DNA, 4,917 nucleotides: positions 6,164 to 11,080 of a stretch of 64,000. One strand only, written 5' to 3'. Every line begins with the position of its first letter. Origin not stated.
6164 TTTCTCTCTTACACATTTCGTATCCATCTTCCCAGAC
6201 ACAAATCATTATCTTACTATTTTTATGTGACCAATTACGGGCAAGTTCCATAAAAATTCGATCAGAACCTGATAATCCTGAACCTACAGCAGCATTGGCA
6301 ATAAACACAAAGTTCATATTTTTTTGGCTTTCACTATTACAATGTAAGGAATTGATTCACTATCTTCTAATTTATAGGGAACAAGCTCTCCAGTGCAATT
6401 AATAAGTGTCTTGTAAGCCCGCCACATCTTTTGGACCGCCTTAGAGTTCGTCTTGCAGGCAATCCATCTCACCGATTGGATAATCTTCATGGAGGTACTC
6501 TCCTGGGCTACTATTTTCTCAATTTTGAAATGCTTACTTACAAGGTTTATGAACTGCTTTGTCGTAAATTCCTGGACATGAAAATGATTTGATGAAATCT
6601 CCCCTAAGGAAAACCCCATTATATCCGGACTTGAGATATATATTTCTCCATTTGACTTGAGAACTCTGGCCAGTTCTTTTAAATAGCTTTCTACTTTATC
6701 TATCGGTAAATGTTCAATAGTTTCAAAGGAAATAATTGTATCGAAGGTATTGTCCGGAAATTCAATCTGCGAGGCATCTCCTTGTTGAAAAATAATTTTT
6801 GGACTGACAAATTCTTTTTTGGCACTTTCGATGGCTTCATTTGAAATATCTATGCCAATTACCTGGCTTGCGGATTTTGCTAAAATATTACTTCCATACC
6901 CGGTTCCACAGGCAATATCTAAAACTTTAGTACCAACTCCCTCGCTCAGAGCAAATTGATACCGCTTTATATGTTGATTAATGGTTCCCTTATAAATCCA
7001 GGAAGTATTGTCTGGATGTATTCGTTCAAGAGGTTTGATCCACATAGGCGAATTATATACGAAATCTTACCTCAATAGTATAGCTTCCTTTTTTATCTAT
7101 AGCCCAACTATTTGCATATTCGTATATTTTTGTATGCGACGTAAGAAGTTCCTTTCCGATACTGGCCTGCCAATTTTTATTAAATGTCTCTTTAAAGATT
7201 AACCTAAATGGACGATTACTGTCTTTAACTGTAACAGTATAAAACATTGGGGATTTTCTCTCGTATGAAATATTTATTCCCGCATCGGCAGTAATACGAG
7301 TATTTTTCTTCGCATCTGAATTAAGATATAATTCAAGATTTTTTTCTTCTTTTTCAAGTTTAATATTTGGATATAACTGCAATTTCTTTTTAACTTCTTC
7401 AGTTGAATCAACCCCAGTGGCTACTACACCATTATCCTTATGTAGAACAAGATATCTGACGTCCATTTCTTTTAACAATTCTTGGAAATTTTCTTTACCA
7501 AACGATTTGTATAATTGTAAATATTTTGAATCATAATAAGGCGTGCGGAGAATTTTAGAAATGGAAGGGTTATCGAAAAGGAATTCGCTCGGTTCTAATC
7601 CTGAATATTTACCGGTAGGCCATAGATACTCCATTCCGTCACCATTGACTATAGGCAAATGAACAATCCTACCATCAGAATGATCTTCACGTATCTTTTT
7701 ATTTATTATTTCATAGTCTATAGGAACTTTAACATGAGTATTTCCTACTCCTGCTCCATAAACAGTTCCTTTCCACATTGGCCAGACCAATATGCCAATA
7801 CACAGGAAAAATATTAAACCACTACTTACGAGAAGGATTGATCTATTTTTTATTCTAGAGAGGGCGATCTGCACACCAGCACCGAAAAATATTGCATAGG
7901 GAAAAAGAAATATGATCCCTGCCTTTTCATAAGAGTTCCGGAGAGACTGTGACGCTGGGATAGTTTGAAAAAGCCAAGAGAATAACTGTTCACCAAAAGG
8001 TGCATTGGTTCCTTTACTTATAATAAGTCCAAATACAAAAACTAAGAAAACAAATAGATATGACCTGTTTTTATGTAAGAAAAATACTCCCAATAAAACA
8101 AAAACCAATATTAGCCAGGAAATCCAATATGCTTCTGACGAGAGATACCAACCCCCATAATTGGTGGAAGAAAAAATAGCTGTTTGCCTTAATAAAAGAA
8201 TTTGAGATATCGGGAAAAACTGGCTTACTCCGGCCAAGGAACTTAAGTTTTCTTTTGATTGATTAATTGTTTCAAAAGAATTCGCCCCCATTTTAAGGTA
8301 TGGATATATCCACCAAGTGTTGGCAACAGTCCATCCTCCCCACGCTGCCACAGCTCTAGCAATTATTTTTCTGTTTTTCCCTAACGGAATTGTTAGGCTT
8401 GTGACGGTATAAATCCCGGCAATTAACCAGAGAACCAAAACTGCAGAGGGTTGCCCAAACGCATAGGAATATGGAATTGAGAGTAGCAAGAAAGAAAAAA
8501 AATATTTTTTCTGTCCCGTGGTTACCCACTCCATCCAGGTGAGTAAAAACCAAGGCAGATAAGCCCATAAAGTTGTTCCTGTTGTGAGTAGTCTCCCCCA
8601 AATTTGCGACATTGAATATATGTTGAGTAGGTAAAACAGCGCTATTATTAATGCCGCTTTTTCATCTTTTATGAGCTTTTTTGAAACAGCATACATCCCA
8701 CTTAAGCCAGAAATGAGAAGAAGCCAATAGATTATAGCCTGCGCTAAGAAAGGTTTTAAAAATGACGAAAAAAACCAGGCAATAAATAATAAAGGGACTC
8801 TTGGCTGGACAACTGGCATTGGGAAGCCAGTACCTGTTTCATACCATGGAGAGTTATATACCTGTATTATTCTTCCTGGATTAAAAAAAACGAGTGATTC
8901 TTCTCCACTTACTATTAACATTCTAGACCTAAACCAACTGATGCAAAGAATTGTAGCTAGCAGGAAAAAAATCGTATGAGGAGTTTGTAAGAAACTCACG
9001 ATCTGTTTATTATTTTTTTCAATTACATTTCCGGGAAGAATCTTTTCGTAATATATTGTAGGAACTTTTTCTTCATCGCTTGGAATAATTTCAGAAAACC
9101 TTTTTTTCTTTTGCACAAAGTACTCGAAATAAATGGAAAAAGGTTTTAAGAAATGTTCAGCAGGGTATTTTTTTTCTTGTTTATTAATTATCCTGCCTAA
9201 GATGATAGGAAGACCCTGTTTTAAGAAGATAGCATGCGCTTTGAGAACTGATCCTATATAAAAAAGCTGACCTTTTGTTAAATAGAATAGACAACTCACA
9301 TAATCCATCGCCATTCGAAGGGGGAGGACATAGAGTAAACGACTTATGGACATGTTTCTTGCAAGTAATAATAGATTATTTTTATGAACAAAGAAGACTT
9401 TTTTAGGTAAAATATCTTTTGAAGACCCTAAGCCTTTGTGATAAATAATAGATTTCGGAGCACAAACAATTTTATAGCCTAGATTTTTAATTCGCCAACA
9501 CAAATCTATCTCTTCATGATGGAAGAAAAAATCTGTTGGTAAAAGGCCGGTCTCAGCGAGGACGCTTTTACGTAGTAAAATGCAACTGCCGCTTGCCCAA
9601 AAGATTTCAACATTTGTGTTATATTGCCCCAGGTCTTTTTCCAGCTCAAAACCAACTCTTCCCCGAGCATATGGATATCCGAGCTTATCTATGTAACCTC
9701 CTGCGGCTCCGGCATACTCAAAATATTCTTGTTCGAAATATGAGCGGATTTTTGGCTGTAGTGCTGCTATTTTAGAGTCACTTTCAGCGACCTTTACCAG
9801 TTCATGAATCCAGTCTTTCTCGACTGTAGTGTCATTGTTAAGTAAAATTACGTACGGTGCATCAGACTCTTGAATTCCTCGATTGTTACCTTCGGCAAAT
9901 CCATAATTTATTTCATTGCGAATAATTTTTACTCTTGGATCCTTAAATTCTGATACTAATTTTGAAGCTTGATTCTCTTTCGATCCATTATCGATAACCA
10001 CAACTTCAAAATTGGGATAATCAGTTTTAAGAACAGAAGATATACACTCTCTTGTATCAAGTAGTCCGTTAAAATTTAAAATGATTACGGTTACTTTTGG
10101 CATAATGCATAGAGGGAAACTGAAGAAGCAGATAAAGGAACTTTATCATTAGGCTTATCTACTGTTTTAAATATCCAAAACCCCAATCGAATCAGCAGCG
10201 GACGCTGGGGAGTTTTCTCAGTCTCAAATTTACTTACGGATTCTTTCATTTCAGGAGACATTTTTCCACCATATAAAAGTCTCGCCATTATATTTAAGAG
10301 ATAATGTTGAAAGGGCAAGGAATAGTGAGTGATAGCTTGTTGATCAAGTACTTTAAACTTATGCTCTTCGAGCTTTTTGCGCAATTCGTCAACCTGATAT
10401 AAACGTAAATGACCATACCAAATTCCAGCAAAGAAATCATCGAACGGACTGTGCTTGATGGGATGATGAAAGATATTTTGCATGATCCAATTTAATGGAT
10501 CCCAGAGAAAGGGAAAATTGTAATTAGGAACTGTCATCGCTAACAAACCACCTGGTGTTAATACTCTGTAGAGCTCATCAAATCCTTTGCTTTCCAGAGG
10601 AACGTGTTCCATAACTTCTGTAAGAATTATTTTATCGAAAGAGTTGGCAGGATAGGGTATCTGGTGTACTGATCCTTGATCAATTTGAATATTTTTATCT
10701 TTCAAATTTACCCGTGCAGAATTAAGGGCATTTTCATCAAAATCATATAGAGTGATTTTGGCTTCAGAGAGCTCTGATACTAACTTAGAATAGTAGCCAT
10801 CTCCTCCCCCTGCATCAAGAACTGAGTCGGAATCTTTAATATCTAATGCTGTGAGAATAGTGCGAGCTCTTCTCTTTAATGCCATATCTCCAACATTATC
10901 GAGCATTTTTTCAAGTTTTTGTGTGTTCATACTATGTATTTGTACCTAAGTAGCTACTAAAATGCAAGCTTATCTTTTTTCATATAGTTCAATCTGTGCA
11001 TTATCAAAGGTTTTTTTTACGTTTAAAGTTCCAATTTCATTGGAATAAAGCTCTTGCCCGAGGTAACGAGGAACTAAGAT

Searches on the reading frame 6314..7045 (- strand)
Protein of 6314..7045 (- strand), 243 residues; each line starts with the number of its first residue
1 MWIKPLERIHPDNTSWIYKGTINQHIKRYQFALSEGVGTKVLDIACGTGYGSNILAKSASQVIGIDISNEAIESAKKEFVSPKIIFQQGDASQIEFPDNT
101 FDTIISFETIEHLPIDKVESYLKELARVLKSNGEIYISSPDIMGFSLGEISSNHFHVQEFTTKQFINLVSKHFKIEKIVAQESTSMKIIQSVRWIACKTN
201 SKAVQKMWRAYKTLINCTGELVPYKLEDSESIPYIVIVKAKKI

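Call 9: search_protein_families(library=pfam, proteins=[window:6314-7045:-], max_evalue=0.01)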
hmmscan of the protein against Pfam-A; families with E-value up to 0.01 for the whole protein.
window:6314-7045:- (243 aa): 20 families
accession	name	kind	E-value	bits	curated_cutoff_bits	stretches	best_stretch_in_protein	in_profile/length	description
PF08241.18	Methyltransf_11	-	9.4e-26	90.7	21.2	1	42-137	1-95/95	Methyltransferase domain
PF13649.12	Methyltransf_25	-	5.8e-25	88.3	27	1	41-133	1-97/97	Methyltransferase domain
PF13847.12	Methyltransf_31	-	5.9e-24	84.8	27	1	38-156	4-128/145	Methyltransferase domain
PF13489.12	Methyltransf_23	-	6.1e-17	62.3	27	1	35-157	20-136/164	Methyltransferase domain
PF08242.18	Methyltransf_12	-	3.2e-15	57.1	30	1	42-134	1-97/98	Methyltransferase domain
PF01209.24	Ubie_methyltran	-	2.6e-10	40.5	20.1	1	37-137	47-151/233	ubiE/COQ5 methyltransferase family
PF02353.26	CMAS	-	4.3e-10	39.8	27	1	37-139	62-166/273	Mycolic acid cyclopropane synthetase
PF05175.20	MTS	-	9.2e-08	32.3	23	1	37-137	31-138/170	Methyltransferase small domain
PF05724.17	TPMT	-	9.3e-08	32.4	26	1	19-92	19-93/218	Thiopurine S-methyltransferase (TPMT)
PF05401.17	NodS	-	1.4e-06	28.7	24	1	31-140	37-147/201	Nodulation protein S (NodS)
PF01555.25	N6_N4_Mtase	-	7.6e-06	26.5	26.7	0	116-175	30-61/221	DNA methylase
PF07021.18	MetW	-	5e-05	23.5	21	1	38-129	14-102/193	Methionine biosynthesis protein MetW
PF01728.25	FtsJ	-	9.9e-05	22.8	24.1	1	28-101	15-85/181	FtsJ-like methyltransferase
PF00398.26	RrnaAD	-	0.00013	21.7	24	1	38-120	31-114/263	Ribosomal RNA adenine dimethylase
PF09445.16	Methyltransf_15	-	0.00043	20.3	22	1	39-114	2-61/165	RNA cap guanine-N2 methyltransferase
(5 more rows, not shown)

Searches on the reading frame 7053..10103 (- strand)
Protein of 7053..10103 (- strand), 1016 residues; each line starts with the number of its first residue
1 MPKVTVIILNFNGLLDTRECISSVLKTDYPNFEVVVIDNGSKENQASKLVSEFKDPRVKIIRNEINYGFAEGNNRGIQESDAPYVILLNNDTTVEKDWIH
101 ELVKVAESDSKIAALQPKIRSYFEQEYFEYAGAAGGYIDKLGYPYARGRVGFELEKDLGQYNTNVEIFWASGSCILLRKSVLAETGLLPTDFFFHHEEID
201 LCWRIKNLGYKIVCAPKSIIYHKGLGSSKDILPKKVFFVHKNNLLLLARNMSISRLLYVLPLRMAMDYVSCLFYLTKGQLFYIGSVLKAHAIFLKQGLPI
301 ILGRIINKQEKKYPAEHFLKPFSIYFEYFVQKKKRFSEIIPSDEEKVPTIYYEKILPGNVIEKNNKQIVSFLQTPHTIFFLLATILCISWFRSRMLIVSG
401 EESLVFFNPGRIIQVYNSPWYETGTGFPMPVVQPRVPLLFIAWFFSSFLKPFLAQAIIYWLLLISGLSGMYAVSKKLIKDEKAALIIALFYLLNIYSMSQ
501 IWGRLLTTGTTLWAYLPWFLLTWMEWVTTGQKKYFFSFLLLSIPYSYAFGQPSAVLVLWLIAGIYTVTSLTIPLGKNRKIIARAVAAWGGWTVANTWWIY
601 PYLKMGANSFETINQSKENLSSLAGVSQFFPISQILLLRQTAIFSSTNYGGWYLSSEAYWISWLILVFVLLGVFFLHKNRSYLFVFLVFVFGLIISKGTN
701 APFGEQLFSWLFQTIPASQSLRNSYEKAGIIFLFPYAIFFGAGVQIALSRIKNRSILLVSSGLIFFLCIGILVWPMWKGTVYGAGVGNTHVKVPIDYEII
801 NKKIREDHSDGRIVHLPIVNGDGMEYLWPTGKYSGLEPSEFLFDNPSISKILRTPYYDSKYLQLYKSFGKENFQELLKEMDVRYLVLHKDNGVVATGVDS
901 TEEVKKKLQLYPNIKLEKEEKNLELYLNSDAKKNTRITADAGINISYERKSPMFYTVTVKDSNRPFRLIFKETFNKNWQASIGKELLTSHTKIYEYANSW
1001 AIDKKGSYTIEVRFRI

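Call 8: search_protein_families(library=pfam, proteins=[window:7053-10103:-], max_evalue=0.01)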
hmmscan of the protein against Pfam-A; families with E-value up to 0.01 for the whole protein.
window:7053-10103:- (1016 aa): 4 families
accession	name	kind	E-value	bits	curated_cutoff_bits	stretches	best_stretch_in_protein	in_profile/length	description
PF00535.33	Glycos_transf_2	-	1.6e-25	90.4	23.3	1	5-184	1-166/168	Glycosyl transferase family 2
PF10111.15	Glyco_tranf_2_2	-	1.7e-13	51.1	27.3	1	25-226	21-220/276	Glycosyltransferase like family 2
PF13641.12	Glyco_tranf_2_3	-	2.3e-12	47.8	27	1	2-223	1-212/230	Glycosyltransferase like family 2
PF13712.12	Glyco_tranf_2_5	-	0.0023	18.1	27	1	67-112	39-85/210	Glycosyltransferase like family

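Call 13: search_protein_families(library=ncbifam, proteins=[window:7053-10103:-], max_evalue=0.00001)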
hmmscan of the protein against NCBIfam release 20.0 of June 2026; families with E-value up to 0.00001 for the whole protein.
window:7053-10103:- (1016 aa): 16 families
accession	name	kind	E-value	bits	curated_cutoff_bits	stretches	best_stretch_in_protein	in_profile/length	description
TIGR03937.1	PgaC_IcaA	equivalog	7.2e-22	77.9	422.3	1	2-120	45-166/407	poly-beta-1,6-N-acetyl-D-glucosamine synthase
TIGR03965.1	mycofact_glyco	equivalog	6.2e-14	51.7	280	1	2-292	74-348/467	mycofactocin biosynthesis glycosyltransferase MftF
NF041875.1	EPS_EpsD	equivalog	4e-13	49.5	370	1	5-110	2-108/325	exopolysaccharide biosynthesis glycosyltransferase EpsD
TIGR01556.1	rhamnosyltran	subfamily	2.6e-12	46.5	200.55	1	31-227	21-204/281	rhamnosyltransferase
NF038299.1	EPS_HpsN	equivalog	4.8e-12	45.5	425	1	2-255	1-258/317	hormogonium polysaccharide biosynthesis glycosyltransferase HpsN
NF041394.1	GtaseAglG_Halo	equivalog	1.6e-11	44.1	440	1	16-114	17-115/304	glucosyl-dolichyl phosphate glucuronosyltransferase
NF038302.1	EPS_HpsE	equivalog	4.1e-11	42.4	300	1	4-126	3-131/307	hormogonium polysaccharide biosynthesis glycosyltransferase HpsE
TIGR03111.1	glyc2_xrt_Gpos1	hypoth_equivalog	1.5e-10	40.5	363.95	1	1-223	48-267/439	TIGR03111 family XrtG-associated glycosyltransferase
TIGR04242.1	nodulat_NodC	equivalog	5.3e-10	38.8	550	1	1-109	47-159/395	chitooligosaccharide synthase NodC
NF047683.1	TeichurnBiosyTuaG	equivalog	9.2e-10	38.6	400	1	2-103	6-108/252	teichuronic acid biosynthesis protein TuaG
TIGR04017.1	WcaA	equivalog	2.9e-09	37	495.75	1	16-92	19-96/279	colanic acid biosynthesis glycosyltransferase WcaA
NF007482.0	PRK10073.1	equivalog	3e-09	36.4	423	1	2-110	6-114/334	glycosyltransferase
NF007453.0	PRK10018.1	equivalog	1.3e-08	34.8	382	1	19-92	23-97/280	colanic acid biosynthesis glycosyltransferase WcaA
NF050050.1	ProtGlycPglI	equivalog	2.7e-08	33.5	500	1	1-107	1-109/306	GalNAc(5)-diNAcBac-PP-undecaprenol beta-1,3-glucosyltransferase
TIGR04283.1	glyco_like_mftF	equivalog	5e-07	29.5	182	0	5-115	2-107/221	TIGR04283 family arsenosugar biosynthesis glycosyltransferase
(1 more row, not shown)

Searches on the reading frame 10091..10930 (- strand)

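Call 8: search_protein_families(library=pfam, proteins=[window:10091-10930:-], max_evalue=0.01)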
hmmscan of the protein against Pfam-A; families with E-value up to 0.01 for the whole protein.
window:10091-10930:- (279 aa): 13 families
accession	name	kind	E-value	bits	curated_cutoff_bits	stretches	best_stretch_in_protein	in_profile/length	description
PF08241.18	Methyltransf_11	-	4.3e-19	69.4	21.2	1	38-131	1-94/95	Methyltransferase domain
PF13847.12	Methyltransf_31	-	1.7e-18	67.1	27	1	32-136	2-113/145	Methyltransferase domain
PF13649.12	Methyltransf_25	-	6.8e-17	62.4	27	1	37-128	1-97/97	Methyltransferase domain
PF13489.12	Methyltransf_23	-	4.5e-16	59.5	27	1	23-196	11-163/164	Methyltransferase domain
PF08242.18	Methyltransf_12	-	1.1e-10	42.6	30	1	38-130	1-98/98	Methyltransferase domain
PF01209.24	Ubie_methyltran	-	1.7e-08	34.6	20.1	1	29-131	43-150/233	ubiE/COQ5 methyltransferase family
PF05175.20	MTS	-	1.7e-06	28.2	23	1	23-88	21-90/170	Methyltransferase small domain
PF02353.26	CMAS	-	8.7e-05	22.4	27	1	17-154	46-190/273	Mycolic acid cyclopropane synthetase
PF07021.18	MetW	-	0.00014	22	21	1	31-204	11-172/193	Methionine biosynthesis protein MetW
PF06325.19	PrmA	-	0.0005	20.1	22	1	31-108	159-236/296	Ribosomal protein L11 methyltransferase (PrmA)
PF00398.26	RrnaAD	-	0.00089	18.9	24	1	23-90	20-87/263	Ribosomal RNA adenine dimethylase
PF01564.23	Spermine_synth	-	0.0043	17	22.9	0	30-129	15-127/186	Spermine/spermidine synthase domain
PF00891.24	Methyltransf_2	-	0.0058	16.4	22.3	1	22-107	51-137/210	O-methyltransferase domain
